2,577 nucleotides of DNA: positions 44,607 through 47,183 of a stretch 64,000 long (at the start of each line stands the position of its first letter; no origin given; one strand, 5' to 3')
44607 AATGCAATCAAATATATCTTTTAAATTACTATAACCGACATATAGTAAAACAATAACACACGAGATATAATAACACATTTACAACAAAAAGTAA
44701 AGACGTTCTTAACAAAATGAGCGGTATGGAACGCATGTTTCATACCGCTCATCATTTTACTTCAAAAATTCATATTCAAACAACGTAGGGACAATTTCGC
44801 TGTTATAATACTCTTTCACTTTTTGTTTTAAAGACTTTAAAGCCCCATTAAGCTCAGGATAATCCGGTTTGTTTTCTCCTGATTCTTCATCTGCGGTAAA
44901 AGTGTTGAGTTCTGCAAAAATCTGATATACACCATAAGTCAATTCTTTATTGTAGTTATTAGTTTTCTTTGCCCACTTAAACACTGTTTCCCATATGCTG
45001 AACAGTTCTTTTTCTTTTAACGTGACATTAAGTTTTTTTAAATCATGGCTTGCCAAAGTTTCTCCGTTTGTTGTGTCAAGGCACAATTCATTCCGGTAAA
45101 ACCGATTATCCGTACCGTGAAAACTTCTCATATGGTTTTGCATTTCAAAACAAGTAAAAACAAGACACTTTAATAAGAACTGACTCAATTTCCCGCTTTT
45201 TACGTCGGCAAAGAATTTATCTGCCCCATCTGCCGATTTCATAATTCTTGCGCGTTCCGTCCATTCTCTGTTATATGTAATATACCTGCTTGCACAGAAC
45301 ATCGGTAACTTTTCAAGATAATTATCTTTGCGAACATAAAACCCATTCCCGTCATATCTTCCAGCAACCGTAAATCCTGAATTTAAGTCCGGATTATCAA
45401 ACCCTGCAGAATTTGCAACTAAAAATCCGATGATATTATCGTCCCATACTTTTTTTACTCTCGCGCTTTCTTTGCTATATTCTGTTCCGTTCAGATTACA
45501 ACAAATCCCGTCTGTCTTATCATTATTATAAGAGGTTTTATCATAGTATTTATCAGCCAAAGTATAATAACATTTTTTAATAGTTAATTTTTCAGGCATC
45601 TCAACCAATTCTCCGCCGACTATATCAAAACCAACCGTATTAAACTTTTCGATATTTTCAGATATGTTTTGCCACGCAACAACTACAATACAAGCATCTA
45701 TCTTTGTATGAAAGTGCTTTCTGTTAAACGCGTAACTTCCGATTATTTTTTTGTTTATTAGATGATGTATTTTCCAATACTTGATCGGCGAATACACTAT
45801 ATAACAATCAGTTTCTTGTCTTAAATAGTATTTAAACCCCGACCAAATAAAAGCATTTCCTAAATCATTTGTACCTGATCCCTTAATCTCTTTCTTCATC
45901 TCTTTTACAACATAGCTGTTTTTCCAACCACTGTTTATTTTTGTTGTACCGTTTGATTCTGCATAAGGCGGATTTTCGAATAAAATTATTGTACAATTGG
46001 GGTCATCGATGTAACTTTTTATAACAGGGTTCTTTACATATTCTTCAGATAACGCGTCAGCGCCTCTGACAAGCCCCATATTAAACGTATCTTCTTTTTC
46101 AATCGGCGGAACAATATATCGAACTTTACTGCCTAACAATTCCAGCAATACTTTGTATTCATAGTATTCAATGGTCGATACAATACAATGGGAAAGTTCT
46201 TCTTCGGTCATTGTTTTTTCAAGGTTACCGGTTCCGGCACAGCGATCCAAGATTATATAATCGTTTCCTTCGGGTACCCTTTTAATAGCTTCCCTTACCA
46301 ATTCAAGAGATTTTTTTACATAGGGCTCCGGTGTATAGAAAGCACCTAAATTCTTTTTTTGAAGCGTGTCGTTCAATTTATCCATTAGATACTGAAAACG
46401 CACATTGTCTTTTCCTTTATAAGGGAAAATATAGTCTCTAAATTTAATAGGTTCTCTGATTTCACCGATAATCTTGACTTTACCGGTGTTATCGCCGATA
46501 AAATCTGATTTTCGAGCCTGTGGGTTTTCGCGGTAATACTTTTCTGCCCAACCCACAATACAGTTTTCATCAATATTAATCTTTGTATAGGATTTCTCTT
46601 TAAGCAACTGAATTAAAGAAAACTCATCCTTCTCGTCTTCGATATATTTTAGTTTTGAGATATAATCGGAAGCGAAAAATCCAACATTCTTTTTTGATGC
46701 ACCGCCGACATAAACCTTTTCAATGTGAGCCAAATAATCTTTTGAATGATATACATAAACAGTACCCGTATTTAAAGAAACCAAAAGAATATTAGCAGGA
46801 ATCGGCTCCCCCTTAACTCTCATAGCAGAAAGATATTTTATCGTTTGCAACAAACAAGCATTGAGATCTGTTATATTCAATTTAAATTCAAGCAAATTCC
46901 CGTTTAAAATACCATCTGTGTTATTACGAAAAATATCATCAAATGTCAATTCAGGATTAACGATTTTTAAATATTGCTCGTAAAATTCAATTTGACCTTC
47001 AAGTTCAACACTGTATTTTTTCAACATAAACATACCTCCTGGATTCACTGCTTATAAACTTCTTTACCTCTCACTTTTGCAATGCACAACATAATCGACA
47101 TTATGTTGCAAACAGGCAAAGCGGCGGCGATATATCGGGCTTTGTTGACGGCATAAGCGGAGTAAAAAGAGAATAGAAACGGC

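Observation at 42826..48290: AT-rich island: KAP NTPase + fused nuclease-methyltransferase + recombinase as a candidate phase-variable defence module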

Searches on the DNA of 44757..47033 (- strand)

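Call 68: search_rna_families(source=L017, start=7540, end=8020, threshold=evalue, max_evalue=10, show_alignments=2)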
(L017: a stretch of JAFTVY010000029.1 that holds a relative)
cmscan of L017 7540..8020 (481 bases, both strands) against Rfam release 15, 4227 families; matches with E-value up to 10: 6.
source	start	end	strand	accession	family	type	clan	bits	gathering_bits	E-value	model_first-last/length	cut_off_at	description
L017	7756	7858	-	RF01664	ceN101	Gene; snRNA; snoRNA; HACA-box;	-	26.1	70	0.014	1-128/128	no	Caenorhabditis snoRNA ceN101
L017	7872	7940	+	RF01489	sbrA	Gene; sRNA;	-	22.3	45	0.03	1-71/71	no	Listeria sRNA sbrA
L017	7843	7945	+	RF00558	L20_leader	Cis-reg; leader;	-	20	58.7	0.17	1-127/127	no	Ribosomal protein L20 leader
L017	7833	7941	+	RF02274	AniS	Gene;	-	18.4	50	1.2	1-106/106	no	AniS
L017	7708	7834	+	RF01442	S_pombe_snR90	Gene; snRNA; snoRNA; HACA-box;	-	18.4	80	3.2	1-158/158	no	small nucleolar RNA snR90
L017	7842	7942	+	RF02892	SR6_antitoxin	Gene; antisense;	-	18.3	55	1.5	1-104/104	no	Bacillus SR6 antitoxin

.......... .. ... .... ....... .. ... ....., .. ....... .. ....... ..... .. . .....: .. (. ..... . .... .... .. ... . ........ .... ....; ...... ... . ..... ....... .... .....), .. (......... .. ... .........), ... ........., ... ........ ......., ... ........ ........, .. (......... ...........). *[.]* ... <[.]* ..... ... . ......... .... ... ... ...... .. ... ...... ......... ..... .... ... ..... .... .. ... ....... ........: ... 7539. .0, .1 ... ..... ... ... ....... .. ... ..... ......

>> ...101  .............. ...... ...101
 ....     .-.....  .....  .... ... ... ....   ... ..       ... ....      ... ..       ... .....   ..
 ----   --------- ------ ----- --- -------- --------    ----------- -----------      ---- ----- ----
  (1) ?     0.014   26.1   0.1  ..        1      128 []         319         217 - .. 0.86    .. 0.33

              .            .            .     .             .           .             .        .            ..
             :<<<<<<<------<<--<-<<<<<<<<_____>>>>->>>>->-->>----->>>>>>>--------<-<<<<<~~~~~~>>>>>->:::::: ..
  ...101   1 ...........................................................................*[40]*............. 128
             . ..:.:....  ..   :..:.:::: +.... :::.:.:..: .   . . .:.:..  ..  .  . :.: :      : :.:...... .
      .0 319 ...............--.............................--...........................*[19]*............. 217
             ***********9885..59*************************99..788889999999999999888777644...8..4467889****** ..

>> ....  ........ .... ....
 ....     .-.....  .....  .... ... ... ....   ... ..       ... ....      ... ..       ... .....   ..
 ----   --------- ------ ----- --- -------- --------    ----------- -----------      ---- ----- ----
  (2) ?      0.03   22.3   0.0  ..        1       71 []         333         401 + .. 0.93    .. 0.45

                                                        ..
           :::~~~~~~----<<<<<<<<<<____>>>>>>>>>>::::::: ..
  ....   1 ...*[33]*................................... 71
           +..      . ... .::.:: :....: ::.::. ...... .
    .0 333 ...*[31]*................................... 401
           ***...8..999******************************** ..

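Call 73: build_rna_model(alignment_id=A4)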
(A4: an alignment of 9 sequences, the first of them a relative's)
Model R1 built from alignment A4 (9 sequences, 228 columns); structure: RNAalifold consensus.
model positions 215; base pairs 40; branch points 2; effective number of sequences 2; information 0.59 bits per position. Calibrated on 0.2 Mb of random sequence (short: E-values are rough).
structure used (alignment columns):
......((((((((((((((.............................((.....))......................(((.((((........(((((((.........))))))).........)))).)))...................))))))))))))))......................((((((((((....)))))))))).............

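Call 74: search_with_rna_model(model_id=R1, sources=[window, L001, L002, L005, L007, L013, L014, L015, L016, L017, L018, L019, L020, L021, L022, L023, L024, L025, L026, L027, L028, L029, L030, L031, L032, L033, L034, L035, L036, L037, L038, L039, L040, L041, L042, L043, L044, L045, L046, L047, L048, L049, L050, L051, L052, L053, L054, L055, L056, L057, L058, L059, L060, L061, L062, L063, L064, L065, L066, L067, L068, L069, L070, L071, L072, L073, L074, L075, L076, L077, L078, L079, L080, L081, L082, L083, L084, L085, L086, L087, L088, L089, L090, L091, L092, L093], max_evalue=1)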
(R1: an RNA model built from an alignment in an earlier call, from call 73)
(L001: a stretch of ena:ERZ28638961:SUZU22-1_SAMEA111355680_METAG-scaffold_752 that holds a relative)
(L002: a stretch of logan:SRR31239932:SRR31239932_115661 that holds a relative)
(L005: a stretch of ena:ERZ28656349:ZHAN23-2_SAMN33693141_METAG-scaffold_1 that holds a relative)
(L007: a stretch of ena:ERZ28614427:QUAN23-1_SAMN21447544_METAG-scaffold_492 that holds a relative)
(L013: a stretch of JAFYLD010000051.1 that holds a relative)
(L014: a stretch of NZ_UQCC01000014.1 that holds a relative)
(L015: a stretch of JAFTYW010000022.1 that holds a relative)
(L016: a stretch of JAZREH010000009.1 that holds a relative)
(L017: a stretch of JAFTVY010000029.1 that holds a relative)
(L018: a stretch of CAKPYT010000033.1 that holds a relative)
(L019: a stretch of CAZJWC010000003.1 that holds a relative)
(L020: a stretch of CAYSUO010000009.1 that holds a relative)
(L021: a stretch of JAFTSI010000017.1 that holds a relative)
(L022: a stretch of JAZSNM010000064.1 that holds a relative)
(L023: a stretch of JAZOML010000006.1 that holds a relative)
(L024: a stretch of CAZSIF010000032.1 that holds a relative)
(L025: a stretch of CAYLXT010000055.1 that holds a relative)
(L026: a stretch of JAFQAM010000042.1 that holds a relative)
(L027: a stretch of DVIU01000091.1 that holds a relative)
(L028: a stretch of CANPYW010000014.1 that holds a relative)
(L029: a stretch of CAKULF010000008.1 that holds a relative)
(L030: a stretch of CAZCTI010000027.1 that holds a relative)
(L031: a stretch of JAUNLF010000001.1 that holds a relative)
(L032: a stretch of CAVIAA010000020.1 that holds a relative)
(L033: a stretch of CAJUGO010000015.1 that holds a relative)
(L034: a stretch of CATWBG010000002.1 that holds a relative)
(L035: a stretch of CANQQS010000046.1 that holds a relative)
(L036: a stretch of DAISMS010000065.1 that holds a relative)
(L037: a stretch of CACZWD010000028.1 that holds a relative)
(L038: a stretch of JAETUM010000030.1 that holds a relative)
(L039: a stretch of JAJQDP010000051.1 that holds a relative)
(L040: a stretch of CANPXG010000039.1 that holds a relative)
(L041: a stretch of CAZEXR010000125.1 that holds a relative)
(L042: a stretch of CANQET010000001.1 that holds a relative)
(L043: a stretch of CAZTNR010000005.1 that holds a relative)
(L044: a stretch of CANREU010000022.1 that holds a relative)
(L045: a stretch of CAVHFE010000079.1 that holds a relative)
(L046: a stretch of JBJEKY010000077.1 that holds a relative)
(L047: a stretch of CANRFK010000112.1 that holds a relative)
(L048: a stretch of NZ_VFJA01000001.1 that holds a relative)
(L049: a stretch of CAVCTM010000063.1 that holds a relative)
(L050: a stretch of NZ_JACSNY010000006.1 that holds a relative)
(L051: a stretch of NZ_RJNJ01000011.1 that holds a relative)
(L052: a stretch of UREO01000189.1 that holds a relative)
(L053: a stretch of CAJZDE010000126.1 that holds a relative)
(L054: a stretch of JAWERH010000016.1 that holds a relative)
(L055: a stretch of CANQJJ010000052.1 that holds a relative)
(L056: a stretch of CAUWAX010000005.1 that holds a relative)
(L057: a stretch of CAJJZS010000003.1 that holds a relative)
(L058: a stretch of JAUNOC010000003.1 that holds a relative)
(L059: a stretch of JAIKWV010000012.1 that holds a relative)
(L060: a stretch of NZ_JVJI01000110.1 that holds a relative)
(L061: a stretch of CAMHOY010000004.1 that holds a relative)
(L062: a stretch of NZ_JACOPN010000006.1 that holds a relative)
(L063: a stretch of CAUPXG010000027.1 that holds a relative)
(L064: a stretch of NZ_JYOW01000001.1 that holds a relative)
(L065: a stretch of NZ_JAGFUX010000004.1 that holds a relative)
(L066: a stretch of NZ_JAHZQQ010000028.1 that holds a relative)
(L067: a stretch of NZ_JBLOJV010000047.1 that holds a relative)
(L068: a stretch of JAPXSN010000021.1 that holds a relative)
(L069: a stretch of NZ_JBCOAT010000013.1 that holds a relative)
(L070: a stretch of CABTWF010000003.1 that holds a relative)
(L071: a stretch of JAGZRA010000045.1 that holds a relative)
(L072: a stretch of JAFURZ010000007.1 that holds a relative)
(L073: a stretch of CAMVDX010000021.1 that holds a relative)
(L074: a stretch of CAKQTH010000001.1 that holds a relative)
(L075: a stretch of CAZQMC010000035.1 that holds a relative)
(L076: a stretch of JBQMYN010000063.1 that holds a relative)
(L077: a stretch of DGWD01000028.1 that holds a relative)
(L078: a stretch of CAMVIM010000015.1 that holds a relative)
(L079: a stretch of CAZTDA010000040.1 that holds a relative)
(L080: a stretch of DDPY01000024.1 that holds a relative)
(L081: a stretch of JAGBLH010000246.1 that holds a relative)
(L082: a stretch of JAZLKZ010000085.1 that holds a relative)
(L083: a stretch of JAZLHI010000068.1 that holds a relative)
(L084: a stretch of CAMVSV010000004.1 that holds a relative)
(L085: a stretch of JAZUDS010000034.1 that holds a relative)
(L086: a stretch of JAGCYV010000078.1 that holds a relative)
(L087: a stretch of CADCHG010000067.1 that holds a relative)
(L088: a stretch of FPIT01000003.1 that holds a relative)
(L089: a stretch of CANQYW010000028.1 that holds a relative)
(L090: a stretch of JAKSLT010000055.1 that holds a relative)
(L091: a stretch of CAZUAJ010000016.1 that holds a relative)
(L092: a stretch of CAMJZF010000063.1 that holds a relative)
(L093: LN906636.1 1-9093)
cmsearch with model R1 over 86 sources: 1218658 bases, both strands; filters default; matches with E-value up to 1: 20.
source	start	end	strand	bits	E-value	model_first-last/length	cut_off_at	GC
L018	7721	7936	+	221.5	1.5e-42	1-215/215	no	0.35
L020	7731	7946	+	220.4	2.6e-42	1-215/215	no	0.32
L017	7728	7945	+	219.1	4.7e-42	1-215/215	no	0.37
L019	248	460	+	218.9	5.2e-42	1-215/215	no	0.33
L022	7742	7948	+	193.3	9.4e-37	1-215/215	no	0.33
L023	515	723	+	179.1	7.9e-34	1-215/215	no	0.33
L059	4871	5074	+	176.4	2.8e-33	1-215/215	no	0.38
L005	7737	7943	+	176.2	3.1e-33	1-215/215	no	0.35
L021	7744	7948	+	166.8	2.7e-31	1-215/215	no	0.34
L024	1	56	+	34.1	0.0005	158-215/215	5'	0.41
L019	227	408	-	29.4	0.0048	1-215/215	no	0.29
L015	13966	14146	+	28.3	0.0078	1-215/215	no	0.38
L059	4856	5020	-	27.2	0.013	1-215/215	no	0.34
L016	7517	7697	+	27.1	0.014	1-215/215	no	0.38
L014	7835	7939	+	22.5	0.12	1-215/215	no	0.32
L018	7698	7883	-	22.5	0.13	1-215/215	no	0.3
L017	7708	7892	-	21.7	0.18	1-215/215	no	0.32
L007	9587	9701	-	21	0.25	1-215/215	no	0.3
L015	2997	3089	-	20.4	0.33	1-215/215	no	0.35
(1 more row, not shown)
